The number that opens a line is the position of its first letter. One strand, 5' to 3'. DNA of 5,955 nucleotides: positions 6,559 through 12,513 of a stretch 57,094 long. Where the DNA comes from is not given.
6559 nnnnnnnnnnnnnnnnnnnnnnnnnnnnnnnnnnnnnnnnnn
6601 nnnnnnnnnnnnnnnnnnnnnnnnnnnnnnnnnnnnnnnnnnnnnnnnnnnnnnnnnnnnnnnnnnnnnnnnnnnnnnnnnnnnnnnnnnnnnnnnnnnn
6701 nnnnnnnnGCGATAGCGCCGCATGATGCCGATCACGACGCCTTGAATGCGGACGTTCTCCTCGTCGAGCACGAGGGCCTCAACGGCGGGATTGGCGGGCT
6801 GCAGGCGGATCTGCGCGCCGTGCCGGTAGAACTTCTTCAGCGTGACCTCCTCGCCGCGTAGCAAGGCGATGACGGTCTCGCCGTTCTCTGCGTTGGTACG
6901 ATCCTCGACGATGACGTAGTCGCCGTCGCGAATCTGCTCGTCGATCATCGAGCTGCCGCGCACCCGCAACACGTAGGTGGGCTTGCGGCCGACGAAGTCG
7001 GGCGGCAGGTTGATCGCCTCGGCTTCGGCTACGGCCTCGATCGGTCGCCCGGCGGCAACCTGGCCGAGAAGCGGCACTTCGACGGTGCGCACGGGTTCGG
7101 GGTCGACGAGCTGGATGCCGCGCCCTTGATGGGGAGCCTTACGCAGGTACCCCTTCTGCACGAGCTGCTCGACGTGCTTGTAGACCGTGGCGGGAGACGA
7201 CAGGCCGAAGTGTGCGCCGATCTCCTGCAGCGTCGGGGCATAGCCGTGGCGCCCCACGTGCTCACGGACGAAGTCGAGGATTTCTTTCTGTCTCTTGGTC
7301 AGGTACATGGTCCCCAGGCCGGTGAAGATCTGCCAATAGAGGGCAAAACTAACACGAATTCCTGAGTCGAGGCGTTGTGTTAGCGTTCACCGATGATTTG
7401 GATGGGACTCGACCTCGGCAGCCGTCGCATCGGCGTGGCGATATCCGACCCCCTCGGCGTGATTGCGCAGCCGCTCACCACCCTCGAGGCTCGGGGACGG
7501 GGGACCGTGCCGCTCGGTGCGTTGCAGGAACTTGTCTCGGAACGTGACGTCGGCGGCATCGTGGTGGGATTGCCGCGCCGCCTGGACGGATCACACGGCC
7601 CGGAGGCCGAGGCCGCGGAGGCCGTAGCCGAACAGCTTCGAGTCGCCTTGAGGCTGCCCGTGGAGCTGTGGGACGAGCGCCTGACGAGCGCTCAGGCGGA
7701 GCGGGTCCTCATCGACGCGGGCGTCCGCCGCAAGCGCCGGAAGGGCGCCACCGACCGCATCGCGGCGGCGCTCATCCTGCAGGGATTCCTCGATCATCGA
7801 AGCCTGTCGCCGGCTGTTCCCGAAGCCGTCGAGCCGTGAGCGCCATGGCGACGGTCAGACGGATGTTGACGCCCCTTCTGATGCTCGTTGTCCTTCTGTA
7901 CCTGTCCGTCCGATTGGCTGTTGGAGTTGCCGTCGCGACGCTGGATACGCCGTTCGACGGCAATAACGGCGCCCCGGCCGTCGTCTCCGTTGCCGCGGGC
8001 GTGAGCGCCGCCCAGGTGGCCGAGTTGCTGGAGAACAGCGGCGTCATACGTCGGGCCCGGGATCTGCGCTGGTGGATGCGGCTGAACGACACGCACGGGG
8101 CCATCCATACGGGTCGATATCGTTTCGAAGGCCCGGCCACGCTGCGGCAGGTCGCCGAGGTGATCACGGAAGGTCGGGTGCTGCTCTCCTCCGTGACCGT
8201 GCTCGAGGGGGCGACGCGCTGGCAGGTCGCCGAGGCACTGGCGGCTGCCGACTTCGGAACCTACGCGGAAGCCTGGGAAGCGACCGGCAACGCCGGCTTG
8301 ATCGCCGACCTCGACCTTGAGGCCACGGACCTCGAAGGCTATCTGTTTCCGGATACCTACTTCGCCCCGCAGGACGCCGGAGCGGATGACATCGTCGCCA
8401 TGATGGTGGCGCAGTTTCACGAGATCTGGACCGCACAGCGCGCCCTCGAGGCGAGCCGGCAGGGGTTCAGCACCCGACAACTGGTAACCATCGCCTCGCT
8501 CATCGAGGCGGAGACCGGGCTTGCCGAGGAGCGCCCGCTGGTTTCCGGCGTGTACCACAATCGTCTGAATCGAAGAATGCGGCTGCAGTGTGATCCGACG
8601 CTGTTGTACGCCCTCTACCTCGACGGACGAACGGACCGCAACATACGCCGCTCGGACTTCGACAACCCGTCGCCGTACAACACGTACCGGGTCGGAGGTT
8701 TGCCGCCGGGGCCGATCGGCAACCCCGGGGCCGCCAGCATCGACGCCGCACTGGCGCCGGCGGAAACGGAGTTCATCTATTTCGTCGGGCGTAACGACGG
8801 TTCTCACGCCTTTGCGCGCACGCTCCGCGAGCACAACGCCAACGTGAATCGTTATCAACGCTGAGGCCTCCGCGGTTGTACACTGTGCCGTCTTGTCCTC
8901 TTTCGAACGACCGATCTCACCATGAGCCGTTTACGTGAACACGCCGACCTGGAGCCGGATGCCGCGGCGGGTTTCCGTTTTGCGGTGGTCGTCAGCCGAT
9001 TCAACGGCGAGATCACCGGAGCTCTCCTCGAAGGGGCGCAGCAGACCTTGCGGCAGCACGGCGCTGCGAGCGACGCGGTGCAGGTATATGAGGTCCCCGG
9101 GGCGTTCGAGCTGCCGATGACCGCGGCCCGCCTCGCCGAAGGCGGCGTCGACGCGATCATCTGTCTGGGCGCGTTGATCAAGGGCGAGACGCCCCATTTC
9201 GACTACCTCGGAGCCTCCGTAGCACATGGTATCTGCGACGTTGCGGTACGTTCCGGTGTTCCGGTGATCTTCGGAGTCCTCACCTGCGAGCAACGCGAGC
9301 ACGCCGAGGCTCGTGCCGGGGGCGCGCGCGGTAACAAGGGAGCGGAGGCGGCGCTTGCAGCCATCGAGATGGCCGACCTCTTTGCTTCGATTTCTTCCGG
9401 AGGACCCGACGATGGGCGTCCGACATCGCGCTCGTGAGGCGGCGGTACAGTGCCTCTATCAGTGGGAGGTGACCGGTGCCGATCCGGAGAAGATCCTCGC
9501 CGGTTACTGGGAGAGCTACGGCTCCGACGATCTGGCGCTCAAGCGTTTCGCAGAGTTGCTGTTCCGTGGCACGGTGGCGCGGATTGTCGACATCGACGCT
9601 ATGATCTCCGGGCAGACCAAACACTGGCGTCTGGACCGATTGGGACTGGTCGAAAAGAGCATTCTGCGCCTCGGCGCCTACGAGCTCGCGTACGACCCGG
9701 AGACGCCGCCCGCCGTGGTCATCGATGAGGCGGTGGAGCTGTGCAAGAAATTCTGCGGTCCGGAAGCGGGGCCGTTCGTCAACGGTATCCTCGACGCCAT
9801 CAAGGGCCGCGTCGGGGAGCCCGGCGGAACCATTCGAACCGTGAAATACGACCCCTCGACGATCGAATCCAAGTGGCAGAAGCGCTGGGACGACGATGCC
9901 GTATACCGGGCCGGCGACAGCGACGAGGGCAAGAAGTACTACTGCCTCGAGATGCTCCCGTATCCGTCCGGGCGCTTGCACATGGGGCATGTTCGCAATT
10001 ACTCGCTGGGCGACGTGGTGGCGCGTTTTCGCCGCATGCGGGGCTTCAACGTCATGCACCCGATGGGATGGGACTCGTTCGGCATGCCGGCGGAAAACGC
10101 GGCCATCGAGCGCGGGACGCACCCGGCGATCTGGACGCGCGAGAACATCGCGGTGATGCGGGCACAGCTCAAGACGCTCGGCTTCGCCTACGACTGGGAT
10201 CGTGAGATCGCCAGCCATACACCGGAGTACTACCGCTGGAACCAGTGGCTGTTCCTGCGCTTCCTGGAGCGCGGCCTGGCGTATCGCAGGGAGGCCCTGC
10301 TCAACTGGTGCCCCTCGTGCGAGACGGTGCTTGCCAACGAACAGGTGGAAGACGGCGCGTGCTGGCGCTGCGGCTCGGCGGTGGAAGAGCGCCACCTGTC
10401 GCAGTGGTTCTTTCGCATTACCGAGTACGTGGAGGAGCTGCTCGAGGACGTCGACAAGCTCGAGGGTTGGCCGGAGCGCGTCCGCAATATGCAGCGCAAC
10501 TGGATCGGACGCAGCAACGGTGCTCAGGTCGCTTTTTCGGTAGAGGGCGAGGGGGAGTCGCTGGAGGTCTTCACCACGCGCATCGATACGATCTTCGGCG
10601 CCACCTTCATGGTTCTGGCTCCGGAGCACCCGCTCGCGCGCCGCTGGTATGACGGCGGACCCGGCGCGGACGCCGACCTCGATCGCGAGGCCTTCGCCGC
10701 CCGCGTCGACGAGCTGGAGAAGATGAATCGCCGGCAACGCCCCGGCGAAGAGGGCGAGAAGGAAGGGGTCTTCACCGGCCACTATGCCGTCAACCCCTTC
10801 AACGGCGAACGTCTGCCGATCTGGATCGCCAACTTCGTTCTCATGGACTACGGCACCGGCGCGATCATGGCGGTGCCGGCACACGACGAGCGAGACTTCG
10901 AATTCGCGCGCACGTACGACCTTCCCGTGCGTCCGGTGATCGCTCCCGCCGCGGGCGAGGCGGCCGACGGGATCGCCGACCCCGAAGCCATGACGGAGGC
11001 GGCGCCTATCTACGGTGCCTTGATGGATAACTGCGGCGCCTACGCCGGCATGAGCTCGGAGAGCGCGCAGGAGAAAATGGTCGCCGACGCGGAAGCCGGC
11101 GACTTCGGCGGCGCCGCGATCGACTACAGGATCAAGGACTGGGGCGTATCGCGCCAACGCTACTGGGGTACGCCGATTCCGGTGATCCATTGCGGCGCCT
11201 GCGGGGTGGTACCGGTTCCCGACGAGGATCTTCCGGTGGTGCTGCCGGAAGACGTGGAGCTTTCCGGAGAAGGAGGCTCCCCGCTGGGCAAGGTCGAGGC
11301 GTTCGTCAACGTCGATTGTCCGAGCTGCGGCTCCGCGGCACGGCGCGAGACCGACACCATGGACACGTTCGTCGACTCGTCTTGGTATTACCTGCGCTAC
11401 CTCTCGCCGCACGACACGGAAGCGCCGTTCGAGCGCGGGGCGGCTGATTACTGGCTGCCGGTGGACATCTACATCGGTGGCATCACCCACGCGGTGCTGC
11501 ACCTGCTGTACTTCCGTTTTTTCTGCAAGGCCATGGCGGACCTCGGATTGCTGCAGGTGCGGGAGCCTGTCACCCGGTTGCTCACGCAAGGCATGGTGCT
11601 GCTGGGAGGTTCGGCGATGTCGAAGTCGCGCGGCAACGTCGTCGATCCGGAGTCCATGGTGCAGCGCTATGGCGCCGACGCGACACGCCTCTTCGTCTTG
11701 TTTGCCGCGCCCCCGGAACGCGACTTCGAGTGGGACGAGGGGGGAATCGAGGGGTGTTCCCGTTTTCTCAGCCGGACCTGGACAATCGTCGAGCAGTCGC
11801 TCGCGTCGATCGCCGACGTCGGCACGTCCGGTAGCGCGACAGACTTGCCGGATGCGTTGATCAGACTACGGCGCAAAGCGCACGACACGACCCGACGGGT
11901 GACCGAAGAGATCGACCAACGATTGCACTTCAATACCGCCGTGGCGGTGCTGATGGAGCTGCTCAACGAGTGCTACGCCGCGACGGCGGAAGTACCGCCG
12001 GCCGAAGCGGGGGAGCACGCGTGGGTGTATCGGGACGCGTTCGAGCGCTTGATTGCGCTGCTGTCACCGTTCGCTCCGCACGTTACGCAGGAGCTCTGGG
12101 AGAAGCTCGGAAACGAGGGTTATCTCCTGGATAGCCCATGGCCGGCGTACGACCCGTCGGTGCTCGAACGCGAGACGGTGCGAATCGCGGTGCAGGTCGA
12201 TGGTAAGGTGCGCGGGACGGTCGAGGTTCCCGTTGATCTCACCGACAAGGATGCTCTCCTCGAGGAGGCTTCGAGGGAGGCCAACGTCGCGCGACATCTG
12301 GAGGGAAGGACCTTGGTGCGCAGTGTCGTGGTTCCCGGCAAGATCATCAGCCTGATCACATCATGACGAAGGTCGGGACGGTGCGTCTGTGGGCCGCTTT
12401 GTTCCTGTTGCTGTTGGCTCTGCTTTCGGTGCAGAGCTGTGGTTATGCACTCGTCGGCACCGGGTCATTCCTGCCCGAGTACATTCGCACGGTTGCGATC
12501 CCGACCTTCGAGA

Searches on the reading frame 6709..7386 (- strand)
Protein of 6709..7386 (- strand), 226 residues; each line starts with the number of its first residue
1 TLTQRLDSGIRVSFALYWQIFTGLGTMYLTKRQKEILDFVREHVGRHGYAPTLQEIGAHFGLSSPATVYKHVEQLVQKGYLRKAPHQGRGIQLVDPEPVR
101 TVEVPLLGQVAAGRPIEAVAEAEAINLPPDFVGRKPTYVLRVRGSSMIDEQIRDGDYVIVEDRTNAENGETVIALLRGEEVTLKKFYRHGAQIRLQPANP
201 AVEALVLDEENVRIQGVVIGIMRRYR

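Call 61: search_protein_families(library=ncbifam, proteins=[window:6709-7386:-], max_evalue=0.00001)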
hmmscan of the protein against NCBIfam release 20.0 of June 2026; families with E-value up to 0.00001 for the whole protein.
window:6709-7386:- (226 aa): 2 families
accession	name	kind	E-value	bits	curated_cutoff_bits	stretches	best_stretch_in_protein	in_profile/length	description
TIGR00498.1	lexA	equivalog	1.1e-59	201.5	110.95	1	29-224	4-201/203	transcriptional repressor LexA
NF007621.2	PRK10276.1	subfamily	1.8e-17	63.4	110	1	135-222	27-114/115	translesion error-prone DNA polymerase V autoproteolytic subunit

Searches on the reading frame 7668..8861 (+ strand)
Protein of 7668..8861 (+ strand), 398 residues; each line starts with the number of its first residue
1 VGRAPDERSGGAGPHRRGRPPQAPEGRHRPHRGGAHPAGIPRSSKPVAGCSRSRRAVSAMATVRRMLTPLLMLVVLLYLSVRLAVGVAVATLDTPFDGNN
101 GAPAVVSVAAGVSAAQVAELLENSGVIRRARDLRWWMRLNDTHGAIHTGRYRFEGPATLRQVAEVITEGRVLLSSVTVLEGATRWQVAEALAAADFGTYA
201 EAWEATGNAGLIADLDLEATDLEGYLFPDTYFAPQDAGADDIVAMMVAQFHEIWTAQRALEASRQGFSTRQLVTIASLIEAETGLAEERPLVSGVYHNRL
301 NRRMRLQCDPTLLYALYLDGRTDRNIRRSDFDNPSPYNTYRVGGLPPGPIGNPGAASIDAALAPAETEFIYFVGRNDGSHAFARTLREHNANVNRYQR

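Call 61: search_protein_families(library=ncbifam, proteins=[window:7668-8861:+], max_evalue=0.00001)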
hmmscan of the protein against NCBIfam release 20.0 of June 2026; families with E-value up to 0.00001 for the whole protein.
window:7668-8861:+ (398 aa): 2 families
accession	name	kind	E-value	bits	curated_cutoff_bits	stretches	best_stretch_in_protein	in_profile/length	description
TIGR00247.1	TIGR00247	hypoth_equivalog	1.4e-64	218.3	103.4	1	71-396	9-340/347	endolytic transglycosylase MltG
NF007619.0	PRK10270.1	equivalog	4.1e-47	160.8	532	1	70-396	8-330/340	cell division protein YceG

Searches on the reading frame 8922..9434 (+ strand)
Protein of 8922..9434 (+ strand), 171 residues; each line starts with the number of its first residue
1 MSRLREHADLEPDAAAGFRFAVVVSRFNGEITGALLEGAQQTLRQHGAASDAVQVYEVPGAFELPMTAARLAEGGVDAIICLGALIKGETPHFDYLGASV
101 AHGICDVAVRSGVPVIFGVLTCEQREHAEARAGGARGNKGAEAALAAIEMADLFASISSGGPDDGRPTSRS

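Call 61: search_protein_families(library=ncbifam, proteins=[window:8922-9434:+], max_evalue=0.00001)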
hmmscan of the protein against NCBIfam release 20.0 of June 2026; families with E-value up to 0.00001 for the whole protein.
window:8922-9434:+ (171 aa): 3 families
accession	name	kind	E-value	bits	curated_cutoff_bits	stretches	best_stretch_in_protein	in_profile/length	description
TIGR00114.1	lumazine-synth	equivalog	4.3e-46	156.4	84.6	1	18-153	1-137/138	6,7-dimethyl-8-ribityllumazine synthase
NF000814.0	PRK00061.2-2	equivalog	8.1e-30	103.7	174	1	5-154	5-155/160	6,7-dimethyl-8-ribityllumazine synthase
NF009084.0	PRK12419.1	equivalog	3.3e-19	69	160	1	12-157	8-157/166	6,7-dimethyl-8-ribityllumazine synthase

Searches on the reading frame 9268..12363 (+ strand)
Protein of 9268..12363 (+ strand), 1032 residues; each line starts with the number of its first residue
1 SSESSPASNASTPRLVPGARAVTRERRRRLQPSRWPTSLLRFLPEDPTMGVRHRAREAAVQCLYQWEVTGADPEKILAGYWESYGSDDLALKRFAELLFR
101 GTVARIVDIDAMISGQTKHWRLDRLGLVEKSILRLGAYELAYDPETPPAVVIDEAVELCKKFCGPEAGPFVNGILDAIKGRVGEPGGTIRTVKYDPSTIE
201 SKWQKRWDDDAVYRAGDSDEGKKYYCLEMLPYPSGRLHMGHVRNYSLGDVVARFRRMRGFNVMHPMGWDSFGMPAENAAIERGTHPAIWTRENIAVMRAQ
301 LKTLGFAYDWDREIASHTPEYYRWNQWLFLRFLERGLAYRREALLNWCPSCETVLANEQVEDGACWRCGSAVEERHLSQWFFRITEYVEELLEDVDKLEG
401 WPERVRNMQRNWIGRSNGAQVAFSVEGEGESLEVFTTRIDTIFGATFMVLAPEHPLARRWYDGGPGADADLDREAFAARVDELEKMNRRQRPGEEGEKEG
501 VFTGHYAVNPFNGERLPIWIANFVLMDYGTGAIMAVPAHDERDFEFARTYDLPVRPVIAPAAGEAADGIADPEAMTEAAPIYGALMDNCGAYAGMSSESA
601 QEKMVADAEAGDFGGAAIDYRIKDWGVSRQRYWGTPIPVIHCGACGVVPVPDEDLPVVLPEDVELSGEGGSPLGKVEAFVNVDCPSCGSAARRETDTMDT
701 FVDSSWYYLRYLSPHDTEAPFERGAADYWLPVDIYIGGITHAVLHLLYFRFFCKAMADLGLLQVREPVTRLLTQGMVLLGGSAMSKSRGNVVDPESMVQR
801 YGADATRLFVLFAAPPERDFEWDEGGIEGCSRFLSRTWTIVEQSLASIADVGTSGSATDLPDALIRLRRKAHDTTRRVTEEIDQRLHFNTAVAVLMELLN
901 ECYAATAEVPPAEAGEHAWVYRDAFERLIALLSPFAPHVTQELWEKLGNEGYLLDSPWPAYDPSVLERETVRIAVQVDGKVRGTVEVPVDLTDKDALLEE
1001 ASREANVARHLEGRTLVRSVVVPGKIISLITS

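Call 20: search_protein_families(library=ncbifam, proteins=[window:9268-12363:+], max_evalue=0.00001)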
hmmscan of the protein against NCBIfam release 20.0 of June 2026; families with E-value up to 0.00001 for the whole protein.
window:9268-12363:+ (1032 aa): 23 families
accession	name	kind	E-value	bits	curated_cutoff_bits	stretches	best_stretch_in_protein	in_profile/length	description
TIGR00396.1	leuS_bact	equivalog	0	1030.5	548.4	2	194-778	1-568/843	leucine--tRNA ligase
TIGR00422.1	valS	equivalog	3.3e-91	306.6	612.1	3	193-361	4-188/863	valine--tRNA ligase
NF009687.0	PRK13208.1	equivalog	1.1e-86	291.8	738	3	193-362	9-191/801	valine--tRNA ligase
NF008957.0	PRK12300.1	subfamily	1.1e-75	255.3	677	3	195-363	5-197/946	leucine--tRNA ligase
NF004349.1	PRK05729.1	equivalog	2.8e-71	240.9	704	3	622-969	391-706/860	valine--tRNA ligase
TIGR00395.1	leuS_arch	equivalog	4.5e-63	213.6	648.5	3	727-973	569-802/938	leucine--tRNA ligase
TIGR00392.1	ileS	equivalog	2.8e-61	207.8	621.4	2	193-362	5-193/861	isoleucine--tRNA ligase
NF011492.0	PRK14900.1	equivalog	7.8e-43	146.5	1783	2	193-362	12-199/1044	valine--tRNA ligase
NF000540.1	alt_ValS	exception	2.5e-38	131.6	900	2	198-277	8-88/827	valine--tRNA ligase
TIGR01951.1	nusB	equivalog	6.6e-36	123.5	88.35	1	52-179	2-128/131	transcription antitermination factor NusB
TIGR00398.1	metG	equivalog_domain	6.3e-34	117.6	336.35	2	230-371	7-145/530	methionine--tRNA ligase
NF008900.0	PRK12267.1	equivalog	2.3e-29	102.4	598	2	222-395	4-176/648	methionine--tRNA ligase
NF000258.1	MupB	exception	1.1e-27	96.3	1900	2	610-811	428-615/1033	mupirocin-resistant isoleucine--tRNA ligase MupB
NF001100.0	PRK00133.1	equivalog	3.1e-26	92.1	587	1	229-370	12-150/676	methionine--tRNA ligase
NF040702.1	ileS_w_GNAT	exception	4.5e-25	87.5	1999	2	195-278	18-103/1100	isoleucine--tRNA ligase, N-acetyltransferase domain-containing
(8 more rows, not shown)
